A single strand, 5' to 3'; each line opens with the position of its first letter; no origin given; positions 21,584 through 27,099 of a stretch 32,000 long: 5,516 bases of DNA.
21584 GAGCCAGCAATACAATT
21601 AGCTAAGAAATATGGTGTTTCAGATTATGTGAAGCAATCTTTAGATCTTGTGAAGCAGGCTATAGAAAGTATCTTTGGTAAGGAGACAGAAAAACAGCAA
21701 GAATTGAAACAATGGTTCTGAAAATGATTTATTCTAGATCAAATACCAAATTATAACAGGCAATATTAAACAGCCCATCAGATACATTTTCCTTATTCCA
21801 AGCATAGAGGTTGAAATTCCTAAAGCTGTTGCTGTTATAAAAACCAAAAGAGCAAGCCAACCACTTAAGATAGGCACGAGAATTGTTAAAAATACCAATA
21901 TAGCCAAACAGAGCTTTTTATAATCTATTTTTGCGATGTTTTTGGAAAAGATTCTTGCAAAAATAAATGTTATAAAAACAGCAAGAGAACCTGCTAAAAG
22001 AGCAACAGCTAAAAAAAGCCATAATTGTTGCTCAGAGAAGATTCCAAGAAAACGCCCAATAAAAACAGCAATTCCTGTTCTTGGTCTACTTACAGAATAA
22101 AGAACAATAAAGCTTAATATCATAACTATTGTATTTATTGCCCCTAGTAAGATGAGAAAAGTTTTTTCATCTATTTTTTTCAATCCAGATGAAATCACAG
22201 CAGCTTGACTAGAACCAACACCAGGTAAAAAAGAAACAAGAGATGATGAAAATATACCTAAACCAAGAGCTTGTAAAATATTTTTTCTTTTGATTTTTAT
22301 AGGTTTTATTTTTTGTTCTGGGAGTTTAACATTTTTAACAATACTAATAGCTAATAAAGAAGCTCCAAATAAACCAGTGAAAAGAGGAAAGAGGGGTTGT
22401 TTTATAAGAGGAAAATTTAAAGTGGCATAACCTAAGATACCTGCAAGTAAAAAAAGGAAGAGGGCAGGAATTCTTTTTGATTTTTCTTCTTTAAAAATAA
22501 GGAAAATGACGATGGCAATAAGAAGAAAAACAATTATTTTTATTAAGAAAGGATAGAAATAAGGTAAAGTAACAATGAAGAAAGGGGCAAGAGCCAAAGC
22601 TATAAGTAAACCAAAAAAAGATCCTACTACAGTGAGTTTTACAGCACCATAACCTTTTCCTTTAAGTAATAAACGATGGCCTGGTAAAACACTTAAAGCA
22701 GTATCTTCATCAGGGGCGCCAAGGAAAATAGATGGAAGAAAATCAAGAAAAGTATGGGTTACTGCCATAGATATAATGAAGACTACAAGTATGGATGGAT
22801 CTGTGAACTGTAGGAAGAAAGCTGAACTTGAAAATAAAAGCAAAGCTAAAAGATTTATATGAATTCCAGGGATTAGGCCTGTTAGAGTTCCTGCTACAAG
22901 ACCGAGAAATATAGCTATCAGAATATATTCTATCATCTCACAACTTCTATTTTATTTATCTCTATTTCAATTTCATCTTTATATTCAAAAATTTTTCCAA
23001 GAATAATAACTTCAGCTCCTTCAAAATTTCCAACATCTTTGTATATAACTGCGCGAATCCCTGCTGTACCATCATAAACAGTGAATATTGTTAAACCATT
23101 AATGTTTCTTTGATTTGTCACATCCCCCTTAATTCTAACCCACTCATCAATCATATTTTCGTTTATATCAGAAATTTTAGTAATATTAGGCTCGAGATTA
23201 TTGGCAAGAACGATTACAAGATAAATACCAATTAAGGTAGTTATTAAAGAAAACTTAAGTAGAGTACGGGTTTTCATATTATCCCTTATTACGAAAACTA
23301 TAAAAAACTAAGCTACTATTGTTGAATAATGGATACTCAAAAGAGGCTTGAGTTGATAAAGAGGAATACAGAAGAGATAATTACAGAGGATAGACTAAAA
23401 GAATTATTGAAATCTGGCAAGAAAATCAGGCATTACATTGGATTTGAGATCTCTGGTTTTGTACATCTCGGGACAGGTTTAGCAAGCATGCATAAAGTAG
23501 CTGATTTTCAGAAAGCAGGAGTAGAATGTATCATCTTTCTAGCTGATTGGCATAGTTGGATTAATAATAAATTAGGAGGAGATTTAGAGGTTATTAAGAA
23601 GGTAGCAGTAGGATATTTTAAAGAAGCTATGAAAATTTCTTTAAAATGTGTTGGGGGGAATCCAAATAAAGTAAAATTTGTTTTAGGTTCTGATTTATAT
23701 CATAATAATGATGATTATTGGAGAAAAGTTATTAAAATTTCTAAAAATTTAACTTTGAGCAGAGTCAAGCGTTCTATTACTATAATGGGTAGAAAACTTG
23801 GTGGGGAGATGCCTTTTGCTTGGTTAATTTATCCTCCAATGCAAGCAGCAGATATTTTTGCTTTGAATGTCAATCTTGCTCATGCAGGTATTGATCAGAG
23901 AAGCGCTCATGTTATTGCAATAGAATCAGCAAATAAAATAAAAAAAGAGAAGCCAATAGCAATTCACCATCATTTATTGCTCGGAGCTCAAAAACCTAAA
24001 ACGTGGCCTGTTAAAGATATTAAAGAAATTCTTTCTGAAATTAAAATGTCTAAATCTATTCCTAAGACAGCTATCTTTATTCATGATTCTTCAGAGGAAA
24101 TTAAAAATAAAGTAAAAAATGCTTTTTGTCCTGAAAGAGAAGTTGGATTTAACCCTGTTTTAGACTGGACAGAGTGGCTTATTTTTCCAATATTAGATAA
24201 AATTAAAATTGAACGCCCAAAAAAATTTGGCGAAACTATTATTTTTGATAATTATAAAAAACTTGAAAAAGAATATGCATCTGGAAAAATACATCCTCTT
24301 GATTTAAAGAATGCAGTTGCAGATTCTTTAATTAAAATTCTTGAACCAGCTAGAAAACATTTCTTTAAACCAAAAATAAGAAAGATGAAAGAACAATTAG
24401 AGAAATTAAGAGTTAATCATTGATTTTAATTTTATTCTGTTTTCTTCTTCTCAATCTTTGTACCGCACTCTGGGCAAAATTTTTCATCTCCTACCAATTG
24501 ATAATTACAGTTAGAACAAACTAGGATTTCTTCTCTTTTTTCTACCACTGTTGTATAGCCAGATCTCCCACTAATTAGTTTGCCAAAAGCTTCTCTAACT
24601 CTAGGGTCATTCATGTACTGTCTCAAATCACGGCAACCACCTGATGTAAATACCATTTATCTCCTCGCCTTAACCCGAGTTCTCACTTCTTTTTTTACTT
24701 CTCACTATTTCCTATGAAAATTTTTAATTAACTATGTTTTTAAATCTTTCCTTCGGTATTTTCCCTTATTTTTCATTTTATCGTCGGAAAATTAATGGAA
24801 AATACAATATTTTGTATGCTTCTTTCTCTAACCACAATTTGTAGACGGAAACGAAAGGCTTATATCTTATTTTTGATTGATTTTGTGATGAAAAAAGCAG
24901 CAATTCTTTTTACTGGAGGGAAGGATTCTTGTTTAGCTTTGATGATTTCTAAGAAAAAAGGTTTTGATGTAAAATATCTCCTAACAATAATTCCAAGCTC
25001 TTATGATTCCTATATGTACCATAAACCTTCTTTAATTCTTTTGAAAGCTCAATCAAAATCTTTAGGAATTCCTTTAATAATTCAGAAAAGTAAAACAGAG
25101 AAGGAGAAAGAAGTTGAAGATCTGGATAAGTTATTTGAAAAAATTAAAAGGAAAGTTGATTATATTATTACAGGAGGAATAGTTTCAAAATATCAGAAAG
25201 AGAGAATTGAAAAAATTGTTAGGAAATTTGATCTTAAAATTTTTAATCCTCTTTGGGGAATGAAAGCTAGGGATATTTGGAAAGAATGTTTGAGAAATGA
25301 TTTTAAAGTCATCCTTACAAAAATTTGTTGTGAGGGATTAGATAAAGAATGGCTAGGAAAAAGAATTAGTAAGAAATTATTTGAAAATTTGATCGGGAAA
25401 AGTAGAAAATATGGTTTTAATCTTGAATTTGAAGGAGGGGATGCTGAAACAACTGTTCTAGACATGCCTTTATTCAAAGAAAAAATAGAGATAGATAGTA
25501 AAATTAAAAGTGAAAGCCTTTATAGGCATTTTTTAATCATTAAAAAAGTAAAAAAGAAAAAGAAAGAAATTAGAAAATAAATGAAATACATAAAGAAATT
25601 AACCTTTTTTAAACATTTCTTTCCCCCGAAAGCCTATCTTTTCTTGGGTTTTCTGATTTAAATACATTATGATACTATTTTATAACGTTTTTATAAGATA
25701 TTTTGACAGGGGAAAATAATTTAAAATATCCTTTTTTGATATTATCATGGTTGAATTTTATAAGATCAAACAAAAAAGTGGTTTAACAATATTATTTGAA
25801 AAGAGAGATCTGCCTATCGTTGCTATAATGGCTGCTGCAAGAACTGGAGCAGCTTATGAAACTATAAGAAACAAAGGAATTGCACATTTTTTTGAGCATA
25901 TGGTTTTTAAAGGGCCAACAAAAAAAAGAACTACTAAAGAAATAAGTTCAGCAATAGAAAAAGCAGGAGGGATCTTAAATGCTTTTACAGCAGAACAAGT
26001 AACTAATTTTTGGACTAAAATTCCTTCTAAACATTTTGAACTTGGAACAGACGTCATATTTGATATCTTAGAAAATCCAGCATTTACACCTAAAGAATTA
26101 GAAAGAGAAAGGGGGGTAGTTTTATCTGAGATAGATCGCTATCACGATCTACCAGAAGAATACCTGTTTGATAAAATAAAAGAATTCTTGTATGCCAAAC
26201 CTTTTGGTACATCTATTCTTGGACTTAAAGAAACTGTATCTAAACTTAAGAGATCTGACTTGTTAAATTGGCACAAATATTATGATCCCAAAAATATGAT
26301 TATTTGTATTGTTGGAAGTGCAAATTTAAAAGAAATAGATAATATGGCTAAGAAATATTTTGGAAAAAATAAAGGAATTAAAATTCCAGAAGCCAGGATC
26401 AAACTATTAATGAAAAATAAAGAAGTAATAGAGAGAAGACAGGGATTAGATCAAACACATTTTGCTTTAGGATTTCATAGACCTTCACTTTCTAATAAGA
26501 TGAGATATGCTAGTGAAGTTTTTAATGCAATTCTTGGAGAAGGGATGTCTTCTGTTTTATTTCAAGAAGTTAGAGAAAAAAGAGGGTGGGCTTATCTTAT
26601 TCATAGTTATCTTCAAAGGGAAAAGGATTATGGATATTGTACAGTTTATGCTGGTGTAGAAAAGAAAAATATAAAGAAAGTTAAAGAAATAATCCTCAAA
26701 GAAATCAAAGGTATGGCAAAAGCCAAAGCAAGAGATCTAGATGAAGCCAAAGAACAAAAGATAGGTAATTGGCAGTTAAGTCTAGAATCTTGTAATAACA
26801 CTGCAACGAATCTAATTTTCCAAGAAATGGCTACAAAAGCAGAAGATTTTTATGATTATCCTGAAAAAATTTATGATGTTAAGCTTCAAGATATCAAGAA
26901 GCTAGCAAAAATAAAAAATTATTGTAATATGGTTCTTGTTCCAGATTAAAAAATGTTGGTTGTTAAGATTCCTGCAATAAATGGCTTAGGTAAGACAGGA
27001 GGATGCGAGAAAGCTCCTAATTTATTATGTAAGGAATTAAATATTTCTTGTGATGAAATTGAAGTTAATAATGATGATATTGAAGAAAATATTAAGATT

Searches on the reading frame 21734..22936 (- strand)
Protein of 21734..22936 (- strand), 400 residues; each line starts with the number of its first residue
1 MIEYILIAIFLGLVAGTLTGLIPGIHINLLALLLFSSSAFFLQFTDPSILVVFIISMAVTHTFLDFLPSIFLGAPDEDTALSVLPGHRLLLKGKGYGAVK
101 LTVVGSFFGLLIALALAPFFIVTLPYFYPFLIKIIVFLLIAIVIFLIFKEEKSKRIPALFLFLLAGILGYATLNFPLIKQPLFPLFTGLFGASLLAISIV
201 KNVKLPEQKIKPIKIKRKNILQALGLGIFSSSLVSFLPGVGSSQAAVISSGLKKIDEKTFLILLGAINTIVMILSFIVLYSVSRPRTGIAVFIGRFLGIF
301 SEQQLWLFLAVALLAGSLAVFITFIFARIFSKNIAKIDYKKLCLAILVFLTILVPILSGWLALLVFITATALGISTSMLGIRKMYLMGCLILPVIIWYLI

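Call 13: search_protein_families(library=pfam, proteins=[window:21734-22936:-])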
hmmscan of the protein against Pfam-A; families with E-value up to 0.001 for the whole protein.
window:21734-22936:- (400 aa): 1 family
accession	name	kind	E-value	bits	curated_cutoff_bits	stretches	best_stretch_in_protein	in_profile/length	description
PF01970.21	TctA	-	2.5e-50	171.8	28.9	1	6-387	1-422/423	Tripartite tricarboxylate transporter TctA family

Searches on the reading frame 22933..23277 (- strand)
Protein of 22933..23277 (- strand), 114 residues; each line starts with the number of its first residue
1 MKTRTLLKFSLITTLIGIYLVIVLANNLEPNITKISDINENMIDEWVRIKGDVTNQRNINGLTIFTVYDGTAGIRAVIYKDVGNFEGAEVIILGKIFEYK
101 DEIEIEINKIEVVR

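Call 62: search_protein_families(library=pfam, proteins=[window:22933-23277:-], max_evalue=0.001)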
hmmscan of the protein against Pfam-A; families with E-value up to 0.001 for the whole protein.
window:22933-23277:- (114 aa): 1 family
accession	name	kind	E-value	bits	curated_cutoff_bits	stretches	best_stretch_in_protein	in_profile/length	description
PF01336.31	tRNA_anti-codon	-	9.2e-08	32.4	27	1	47-113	1-75/75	OB-fold nucleic acid binding domain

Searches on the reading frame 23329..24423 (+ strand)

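Call 62: search_protein_families(library=pfam, proteins=[window:23329-24423:+], max_evalue=0.001)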
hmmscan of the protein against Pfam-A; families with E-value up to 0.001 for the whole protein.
window:23329-24423:+ (364 aa): 1 family
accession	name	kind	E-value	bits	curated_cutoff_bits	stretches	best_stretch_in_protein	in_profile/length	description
PF00579.31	tRNA-synt_1b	-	3.9e-40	138.4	21.1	1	30-339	3-292/292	tRNA synthetases class I (W and Y)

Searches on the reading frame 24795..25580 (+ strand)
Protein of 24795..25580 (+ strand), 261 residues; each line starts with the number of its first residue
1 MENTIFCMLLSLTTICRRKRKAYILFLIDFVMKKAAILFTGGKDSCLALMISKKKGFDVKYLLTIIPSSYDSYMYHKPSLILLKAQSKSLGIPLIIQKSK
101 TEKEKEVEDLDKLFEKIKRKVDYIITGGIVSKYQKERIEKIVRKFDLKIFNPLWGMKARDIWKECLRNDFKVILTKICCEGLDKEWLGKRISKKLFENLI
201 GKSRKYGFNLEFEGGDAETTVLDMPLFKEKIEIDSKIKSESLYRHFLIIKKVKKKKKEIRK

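Call 62: search_protein_families(library=pfam, proteins=[window:24795-25580:+], max_evalue=0.001)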
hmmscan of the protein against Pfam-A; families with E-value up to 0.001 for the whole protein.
window:24795-25580:+ (261 aa): 1 family
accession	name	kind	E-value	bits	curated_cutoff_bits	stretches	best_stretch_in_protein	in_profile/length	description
PF01902.24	Diphthami_syn_2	-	2.6e-62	210.7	23.2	1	34-253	2-218/219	Diphthamide synthase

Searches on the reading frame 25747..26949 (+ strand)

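Call 62: search_protein_families(library=pfam, proteins=[window:25747-26949:+], max_evalue=0.001)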
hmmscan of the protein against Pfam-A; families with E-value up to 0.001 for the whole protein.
window:25747-26949:+ (400 aa): 2 families
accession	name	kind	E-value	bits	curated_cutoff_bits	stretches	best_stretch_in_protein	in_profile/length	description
PF05193.26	Peptidase_M16_C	-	2.8e-35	122.3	23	1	167-337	2-180/181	Peptidase M16 inactive domain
PF00675.25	Peptidase_M16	-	2e-28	99.6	22.3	1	32-158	20-146/149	Insulinase (Peptidase family M16)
